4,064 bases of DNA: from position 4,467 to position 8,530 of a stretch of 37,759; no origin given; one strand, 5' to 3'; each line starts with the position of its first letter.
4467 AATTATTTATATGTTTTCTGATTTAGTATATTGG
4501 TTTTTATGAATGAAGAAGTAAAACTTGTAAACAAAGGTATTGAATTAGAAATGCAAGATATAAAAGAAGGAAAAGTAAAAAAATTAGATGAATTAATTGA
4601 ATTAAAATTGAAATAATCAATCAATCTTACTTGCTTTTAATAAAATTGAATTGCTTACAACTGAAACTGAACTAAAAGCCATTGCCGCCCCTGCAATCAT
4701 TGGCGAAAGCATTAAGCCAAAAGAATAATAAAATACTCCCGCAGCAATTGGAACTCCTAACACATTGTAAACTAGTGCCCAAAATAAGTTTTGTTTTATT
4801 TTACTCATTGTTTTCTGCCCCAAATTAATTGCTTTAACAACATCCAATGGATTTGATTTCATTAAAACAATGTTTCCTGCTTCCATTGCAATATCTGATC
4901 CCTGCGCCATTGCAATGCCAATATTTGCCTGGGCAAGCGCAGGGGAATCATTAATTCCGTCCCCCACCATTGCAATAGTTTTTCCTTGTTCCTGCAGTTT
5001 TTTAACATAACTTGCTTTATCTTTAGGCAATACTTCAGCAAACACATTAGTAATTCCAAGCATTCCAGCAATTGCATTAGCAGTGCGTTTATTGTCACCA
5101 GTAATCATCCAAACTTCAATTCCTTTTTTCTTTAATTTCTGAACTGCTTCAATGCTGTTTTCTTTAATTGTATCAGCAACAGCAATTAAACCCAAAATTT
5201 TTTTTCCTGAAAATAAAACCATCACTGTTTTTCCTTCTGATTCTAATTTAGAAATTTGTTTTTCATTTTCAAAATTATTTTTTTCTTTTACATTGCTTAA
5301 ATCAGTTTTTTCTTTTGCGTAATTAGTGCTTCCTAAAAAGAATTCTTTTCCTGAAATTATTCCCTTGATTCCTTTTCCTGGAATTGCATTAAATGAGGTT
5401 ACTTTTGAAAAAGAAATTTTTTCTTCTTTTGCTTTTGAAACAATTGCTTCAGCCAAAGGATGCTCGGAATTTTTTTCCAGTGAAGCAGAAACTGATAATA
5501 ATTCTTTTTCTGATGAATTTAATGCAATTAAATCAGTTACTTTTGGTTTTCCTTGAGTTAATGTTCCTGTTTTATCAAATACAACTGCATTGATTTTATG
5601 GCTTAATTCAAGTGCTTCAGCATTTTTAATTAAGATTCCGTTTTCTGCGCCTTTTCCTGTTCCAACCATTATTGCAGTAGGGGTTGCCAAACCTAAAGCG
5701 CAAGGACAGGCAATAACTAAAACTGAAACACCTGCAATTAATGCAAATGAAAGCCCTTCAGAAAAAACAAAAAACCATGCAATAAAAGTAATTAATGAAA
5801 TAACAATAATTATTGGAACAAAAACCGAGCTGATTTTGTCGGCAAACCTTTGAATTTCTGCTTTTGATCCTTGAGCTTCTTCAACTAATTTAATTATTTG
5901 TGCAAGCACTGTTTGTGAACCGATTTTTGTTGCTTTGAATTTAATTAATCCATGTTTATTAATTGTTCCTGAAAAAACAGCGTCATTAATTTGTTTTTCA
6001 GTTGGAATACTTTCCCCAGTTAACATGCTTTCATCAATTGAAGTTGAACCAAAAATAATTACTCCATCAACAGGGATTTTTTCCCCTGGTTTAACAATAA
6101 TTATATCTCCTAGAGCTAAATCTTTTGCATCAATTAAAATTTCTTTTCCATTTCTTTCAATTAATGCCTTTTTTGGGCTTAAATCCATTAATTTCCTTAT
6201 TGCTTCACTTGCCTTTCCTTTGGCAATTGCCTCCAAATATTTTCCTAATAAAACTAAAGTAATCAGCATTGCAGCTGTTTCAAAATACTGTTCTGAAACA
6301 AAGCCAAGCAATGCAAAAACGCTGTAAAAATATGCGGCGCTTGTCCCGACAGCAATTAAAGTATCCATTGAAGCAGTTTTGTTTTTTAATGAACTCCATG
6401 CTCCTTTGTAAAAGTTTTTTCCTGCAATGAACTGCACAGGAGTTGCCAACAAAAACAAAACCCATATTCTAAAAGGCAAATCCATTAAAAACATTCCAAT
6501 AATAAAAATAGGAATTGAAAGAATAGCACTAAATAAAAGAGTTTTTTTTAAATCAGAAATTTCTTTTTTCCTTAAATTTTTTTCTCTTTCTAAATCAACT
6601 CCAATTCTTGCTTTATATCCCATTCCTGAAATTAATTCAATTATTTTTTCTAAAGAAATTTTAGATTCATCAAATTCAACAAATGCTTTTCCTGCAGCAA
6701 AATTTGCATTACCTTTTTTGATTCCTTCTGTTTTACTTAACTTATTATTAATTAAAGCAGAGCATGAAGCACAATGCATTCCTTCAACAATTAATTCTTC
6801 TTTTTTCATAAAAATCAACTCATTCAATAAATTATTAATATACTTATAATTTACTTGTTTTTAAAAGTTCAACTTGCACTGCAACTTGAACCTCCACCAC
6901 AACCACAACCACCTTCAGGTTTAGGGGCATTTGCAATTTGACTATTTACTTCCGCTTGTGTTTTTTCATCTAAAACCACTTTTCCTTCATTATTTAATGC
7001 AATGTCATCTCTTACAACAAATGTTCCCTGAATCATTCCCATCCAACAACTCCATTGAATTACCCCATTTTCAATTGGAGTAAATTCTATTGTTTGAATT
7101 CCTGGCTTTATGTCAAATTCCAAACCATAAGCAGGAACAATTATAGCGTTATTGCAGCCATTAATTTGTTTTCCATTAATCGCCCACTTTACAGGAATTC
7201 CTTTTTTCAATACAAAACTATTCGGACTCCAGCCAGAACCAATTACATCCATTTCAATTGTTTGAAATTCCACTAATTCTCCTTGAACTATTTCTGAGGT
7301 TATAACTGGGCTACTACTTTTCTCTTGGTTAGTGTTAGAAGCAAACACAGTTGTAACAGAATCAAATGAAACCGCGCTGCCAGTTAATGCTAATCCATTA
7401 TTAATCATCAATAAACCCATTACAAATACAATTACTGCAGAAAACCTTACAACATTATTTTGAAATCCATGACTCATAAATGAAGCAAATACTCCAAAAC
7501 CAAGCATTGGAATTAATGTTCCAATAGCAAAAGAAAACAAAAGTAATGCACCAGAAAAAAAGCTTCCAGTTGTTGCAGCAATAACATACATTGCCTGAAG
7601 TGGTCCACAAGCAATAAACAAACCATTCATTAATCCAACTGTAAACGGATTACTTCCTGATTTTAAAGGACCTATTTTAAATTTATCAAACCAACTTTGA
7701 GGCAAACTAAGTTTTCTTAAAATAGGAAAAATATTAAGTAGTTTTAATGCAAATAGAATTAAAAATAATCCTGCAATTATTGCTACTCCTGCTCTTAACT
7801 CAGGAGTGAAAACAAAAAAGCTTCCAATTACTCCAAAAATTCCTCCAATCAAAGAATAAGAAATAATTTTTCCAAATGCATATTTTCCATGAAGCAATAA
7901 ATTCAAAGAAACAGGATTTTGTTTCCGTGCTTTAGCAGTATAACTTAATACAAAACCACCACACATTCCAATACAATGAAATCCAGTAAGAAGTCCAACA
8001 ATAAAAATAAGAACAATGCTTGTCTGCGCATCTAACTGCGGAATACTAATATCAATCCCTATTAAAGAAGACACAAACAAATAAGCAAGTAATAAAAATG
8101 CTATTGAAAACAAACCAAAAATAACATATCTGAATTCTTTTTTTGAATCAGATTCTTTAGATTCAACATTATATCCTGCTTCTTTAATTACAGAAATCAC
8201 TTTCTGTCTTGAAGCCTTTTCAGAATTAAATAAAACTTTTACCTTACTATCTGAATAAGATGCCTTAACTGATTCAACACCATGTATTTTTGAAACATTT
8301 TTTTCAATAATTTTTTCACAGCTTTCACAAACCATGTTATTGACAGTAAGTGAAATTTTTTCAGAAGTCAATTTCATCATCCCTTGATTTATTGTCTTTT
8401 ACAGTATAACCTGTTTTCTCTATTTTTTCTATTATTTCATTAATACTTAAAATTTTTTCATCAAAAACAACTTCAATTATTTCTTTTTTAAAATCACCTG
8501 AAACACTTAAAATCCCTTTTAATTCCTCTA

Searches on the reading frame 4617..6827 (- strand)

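Call 38: search_protein_families(library=pfam, proteins=[window:4617-6827:-])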
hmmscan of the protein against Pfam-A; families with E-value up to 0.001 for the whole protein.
window:4617-6827:- (736 aa): 5 families
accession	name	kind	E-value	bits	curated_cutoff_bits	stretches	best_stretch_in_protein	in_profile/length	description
PF00122.25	E1-E2_ATPase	-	3.4e-62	209.6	28.1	1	216-395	2-180/181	E1-E2 ATPase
PF00702.32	Hydrolase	-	5.2e-40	138.3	26.4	1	412-635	1-191/191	haloacid dehalogenase-like hydrolase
PF00403.32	HMA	-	2.7e-14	53.7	24.8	1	12-72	2-62/62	Heavy-metal-associated domain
PF08282.18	Hydrolase_3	-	1.1e-06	29.1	20.9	1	608-660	196-248/255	haloacid dehalogenase-like hydrolase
PF19991.5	HMA_2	-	0.00013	22.4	30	0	23-67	32-76/154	Heavy metal associated domain 2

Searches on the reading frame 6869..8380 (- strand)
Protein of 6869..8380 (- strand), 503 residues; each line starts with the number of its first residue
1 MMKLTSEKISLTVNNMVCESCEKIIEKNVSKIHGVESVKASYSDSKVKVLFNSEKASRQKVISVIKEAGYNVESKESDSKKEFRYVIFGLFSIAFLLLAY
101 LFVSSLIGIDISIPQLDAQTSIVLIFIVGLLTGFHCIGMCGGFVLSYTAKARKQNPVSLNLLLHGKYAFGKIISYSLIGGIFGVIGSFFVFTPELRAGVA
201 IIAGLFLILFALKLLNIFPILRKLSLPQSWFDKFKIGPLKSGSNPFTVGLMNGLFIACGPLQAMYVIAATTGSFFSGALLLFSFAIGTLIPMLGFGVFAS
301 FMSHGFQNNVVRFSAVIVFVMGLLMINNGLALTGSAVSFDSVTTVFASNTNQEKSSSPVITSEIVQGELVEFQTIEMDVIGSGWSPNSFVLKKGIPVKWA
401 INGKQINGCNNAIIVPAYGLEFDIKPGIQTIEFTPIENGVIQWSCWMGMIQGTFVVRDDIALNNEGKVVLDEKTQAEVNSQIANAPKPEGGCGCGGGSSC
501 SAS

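Call 38: search_protein_families(library=pfam, proteins=[window:6869-8380:-])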
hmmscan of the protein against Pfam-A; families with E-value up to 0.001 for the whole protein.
window:6869-8380:- (503 aa): 3 families
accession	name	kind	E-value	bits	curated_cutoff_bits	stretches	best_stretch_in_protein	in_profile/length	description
PF13386.12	DsbD_2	-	1.2e-42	146.6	24.9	1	125-323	2-198/199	Cytochrome C biogenesis protein transmembrane region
PF00403.32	HMA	-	1.3e-09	38.7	24.8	1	11-70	2-61/62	Heavy-metal-associated domain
PF02683.22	DsbD_TM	-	1.3e-06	28.3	27.1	1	122-326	5-215/219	Cytochrome C biogenesis protein transmembrane domain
